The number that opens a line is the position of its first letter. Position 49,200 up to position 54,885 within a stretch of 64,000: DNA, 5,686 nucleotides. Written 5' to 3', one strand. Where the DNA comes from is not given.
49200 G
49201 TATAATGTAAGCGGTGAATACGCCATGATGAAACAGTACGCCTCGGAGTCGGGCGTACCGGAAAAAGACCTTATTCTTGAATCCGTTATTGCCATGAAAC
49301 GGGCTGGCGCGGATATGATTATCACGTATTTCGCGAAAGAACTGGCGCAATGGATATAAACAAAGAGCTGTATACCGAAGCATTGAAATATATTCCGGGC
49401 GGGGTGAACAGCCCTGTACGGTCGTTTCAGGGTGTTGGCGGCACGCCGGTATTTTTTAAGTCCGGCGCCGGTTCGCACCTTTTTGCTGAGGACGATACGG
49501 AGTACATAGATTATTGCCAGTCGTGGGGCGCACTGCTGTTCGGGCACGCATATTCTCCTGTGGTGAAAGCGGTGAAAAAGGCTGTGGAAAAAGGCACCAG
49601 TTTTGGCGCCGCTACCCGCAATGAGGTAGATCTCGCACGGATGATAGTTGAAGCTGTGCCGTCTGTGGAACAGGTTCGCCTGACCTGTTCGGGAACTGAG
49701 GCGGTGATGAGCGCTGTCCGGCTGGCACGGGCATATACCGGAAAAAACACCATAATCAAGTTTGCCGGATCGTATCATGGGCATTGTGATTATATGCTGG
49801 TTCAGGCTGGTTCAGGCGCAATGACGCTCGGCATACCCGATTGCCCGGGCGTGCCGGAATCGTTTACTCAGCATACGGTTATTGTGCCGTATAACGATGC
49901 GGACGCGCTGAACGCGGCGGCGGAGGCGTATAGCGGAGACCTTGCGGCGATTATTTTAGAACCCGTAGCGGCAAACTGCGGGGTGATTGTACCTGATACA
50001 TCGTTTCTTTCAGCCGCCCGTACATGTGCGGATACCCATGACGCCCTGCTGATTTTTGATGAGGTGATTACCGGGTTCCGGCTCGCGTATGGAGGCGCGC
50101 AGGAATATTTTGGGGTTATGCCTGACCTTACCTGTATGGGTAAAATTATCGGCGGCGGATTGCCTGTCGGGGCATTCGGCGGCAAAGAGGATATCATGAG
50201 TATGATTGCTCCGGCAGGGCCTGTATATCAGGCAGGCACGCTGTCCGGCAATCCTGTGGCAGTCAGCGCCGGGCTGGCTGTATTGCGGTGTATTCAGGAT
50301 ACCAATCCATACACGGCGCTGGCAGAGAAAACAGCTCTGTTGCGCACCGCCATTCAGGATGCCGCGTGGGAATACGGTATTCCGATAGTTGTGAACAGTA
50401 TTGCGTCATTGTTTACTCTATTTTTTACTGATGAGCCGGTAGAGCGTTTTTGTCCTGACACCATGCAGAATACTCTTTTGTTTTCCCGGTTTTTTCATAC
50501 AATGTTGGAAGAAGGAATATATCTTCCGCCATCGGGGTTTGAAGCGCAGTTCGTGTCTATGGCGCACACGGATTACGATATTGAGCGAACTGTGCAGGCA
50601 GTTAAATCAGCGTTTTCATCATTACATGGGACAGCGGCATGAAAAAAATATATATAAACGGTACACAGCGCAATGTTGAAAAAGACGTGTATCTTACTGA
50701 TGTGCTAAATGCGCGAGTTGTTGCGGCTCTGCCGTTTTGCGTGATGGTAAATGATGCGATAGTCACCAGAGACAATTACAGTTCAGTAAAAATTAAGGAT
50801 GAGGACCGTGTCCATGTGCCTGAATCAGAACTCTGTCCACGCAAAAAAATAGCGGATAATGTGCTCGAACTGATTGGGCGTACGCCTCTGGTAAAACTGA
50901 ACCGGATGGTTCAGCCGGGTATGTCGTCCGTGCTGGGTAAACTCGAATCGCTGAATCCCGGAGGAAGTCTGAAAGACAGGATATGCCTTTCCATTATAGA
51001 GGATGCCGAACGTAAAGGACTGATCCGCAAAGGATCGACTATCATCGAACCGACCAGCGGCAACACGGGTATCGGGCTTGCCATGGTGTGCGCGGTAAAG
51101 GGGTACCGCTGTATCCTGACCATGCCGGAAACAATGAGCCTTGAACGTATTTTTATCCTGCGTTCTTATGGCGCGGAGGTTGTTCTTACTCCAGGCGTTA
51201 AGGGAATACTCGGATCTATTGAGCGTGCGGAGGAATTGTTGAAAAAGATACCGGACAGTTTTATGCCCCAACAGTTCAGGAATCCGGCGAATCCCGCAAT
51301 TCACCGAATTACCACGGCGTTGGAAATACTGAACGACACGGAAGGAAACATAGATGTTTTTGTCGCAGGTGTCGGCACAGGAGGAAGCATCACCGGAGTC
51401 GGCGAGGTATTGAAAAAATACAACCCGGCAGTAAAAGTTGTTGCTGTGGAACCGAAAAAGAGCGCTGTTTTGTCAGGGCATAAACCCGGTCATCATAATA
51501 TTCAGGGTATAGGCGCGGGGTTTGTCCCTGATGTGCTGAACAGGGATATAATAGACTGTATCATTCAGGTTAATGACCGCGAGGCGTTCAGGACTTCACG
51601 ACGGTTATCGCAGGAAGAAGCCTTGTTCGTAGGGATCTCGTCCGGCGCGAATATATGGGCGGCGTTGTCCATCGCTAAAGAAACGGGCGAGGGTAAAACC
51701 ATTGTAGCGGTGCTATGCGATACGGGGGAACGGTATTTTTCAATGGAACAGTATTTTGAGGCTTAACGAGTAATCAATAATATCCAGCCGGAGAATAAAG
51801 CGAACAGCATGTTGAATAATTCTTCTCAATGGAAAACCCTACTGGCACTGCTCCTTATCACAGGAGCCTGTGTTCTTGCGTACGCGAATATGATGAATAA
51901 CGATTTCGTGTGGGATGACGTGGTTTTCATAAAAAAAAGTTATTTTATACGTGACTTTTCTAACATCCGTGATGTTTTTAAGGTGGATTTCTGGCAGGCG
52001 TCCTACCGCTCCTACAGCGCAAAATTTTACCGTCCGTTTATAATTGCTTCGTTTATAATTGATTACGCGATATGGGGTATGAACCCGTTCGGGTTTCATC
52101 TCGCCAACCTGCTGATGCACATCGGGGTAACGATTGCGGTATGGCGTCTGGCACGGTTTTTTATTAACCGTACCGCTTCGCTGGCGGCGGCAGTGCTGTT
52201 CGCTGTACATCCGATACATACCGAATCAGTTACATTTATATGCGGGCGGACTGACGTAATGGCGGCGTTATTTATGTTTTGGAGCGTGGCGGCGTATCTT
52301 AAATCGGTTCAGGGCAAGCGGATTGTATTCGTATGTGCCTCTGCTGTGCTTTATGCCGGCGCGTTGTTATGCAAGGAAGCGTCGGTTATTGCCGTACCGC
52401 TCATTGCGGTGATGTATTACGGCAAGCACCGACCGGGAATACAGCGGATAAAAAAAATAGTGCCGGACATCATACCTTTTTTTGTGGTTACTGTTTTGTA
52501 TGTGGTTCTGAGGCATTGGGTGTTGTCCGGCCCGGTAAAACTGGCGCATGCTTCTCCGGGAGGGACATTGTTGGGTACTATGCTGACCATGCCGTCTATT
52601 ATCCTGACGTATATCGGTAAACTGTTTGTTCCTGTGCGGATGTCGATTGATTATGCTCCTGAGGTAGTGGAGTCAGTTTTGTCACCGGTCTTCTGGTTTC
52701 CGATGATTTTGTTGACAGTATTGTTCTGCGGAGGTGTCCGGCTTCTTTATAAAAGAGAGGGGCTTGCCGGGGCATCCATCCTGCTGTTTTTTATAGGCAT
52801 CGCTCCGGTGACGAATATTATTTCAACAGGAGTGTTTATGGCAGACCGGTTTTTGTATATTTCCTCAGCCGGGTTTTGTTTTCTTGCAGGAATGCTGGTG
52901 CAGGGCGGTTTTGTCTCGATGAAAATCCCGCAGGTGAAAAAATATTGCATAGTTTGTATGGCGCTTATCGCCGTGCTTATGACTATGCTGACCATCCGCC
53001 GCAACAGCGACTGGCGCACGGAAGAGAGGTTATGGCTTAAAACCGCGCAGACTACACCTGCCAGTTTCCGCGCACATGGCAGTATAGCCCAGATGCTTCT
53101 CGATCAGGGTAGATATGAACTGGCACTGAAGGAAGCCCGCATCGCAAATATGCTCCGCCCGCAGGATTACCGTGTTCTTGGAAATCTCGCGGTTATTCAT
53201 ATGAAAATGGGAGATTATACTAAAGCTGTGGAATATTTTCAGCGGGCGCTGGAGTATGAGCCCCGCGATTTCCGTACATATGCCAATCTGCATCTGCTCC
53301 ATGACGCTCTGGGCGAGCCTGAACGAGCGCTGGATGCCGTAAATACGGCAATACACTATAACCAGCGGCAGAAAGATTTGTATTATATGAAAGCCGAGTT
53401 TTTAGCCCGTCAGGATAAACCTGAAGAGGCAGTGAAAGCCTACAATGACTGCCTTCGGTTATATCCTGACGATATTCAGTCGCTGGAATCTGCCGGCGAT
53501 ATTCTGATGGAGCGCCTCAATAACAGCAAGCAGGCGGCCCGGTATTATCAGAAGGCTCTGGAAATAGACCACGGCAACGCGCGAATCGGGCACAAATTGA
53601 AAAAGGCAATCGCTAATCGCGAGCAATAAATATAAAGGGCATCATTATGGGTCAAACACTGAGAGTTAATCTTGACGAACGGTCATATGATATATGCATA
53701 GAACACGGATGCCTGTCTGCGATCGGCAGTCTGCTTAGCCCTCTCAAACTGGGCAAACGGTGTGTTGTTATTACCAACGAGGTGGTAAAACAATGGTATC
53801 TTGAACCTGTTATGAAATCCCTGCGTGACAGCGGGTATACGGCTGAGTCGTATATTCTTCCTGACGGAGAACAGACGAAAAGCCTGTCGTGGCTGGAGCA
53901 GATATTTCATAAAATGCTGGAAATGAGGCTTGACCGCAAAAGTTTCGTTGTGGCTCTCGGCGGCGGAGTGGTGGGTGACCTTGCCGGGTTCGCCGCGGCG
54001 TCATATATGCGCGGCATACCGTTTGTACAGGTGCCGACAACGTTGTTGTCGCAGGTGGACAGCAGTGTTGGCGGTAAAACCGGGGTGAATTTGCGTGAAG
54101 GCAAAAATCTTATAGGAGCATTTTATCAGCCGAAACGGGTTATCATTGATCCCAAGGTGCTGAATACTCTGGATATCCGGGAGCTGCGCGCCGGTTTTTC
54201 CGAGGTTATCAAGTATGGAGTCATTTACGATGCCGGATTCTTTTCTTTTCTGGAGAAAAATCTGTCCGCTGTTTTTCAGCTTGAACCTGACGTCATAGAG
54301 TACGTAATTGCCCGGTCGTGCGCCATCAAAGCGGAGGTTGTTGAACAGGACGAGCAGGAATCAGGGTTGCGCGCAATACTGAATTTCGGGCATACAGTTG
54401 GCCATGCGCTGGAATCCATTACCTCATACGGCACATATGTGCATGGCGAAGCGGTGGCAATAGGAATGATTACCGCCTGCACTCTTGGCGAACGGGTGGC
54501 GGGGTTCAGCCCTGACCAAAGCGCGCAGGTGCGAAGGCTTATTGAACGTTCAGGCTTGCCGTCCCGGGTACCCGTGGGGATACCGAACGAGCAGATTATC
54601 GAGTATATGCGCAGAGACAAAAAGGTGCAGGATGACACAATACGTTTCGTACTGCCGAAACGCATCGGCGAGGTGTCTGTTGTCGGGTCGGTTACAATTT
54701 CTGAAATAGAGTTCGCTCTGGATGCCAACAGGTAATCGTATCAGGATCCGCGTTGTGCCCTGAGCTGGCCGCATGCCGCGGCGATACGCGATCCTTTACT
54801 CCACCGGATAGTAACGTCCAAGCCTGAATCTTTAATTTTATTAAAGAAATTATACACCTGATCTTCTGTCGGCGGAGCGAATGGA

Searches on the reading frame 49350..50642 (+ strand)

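Call 108: search_protein_families(library=pfam, max_evalue=0.00001, proteins=[window:49350-50642:+])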
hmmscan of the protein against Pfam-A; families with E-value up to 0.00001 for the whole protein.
window:49350-50642:+ (430 aa): 1 family
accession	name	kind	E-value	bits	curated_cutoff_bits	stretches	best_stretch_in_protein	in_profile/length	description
PF00202.27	Aminotran_3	-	7.2e-65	219.7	30.5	1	32-397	9-376/403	Aminotransferase class-III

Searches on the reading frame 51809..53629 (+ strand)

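Call 108: search_protein_families(library=pfam, max_evalue=0.00001, proteins=[window:51809-53629:+])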
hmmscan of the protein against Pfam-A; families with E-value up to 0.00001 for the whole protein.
window:51809-53629:+ (606 aa): 15 families
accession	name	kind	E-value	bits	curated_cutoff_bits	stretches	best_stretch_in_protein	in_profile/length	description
PF00515.34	TPR_1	-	9.6e-22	76.3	27.8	1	455-486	2-33/34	Tetratricopeptide repeat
PF07719.23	TPR_2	-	9.9e-21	72.5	27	1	456-487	3-34/34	Tetratricopeptide repeat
PF13181.12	TPR_8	-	1.4e-18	65.8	25.7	1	455-486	2-33/34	Tetratricopeptide repeat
PF13424.12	TPR_12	-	4.2e-15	56.1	30.1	1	456-514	5-71/77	Tetratricopeptide repeat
PF13432.12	TPR_16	-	1.4e-14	54.6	32.7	0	498-555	7-64/65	Tetratricopeptide repeat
PF13431.12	TPR_17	-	1.5e-14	53.4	24.4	0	513-542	4-33/34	Tetratricopeptide repeat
PF13428.12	TPR_14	-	3.2e-13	49.3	23.5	0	523-559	2-38/44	Tetratricopeptide repeat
PF14559.12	TPR_19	-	2.6e-12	47.3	25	1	430-494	1-64/68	Tetratricopeptide repeat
PF13176.12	TPR_7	-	3.8e-12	45.7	27.9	1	457-487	2-34/36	Tetratricopeptide repeat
PF13414.12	TPR_11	-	1.8e-09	37.6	26.8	0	464-502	4-42/42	TPR repeat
PF13174.12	TPR_6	-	2.3e-08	34.6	26.3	0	460-485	6-31/33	Tetratricopeptide repeat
PF13371.12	TPR_9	-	2.3e-07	31.2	35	0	430-487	5-62/73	Tetratricopeptide repeat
PF23914.1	TPR_CcmH_CycH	-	2.5e-07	31.1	42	0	480-585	42-149/158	Cytochrome c-type biogenesis protein H TPR domain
PF13231.12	PMT_2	-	3.7e-07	30.9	26.1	1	86-221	14-145/160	Dolichyl-phosphate-mannose-protein mannosyltransferase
PF13374.12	TPR_10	-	8.9e-06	26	27.5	0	457-482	5-30/42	Tetratricopeptide repeat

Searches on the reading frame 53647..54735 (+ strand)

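Call 108: search_protein_families(library=pfam, max_evalue=0.00001, proteins=[window:53647-54735:+])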
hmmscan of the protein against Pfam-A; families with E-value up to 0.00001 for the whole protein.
window:53647-54735:+ (362 aa): 4 families
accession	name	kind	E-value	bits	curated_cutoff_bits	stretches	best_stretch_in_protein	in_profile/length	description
PF01761.26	DHQ_synthase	-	1.6e-49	166.8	24.2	1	69-181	2-114/115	3-dehydroquinate synthase N-terminal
PF24621.2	DHQS_C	-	1.8e-48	164.6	27.6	1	183-327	1-144/144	3-dehydroquinate synthase C-terminal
PF13685.12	Fe-ADH_2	-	2.2e-10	41.2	28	1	18-133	2-108/149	Iron-containing alcohol dehydrogenase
PF00465.25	Fe-ADH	-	2.1e-09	37.6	31.3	1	16-133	4-131/168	Iron-containing alcohol dehydrogenase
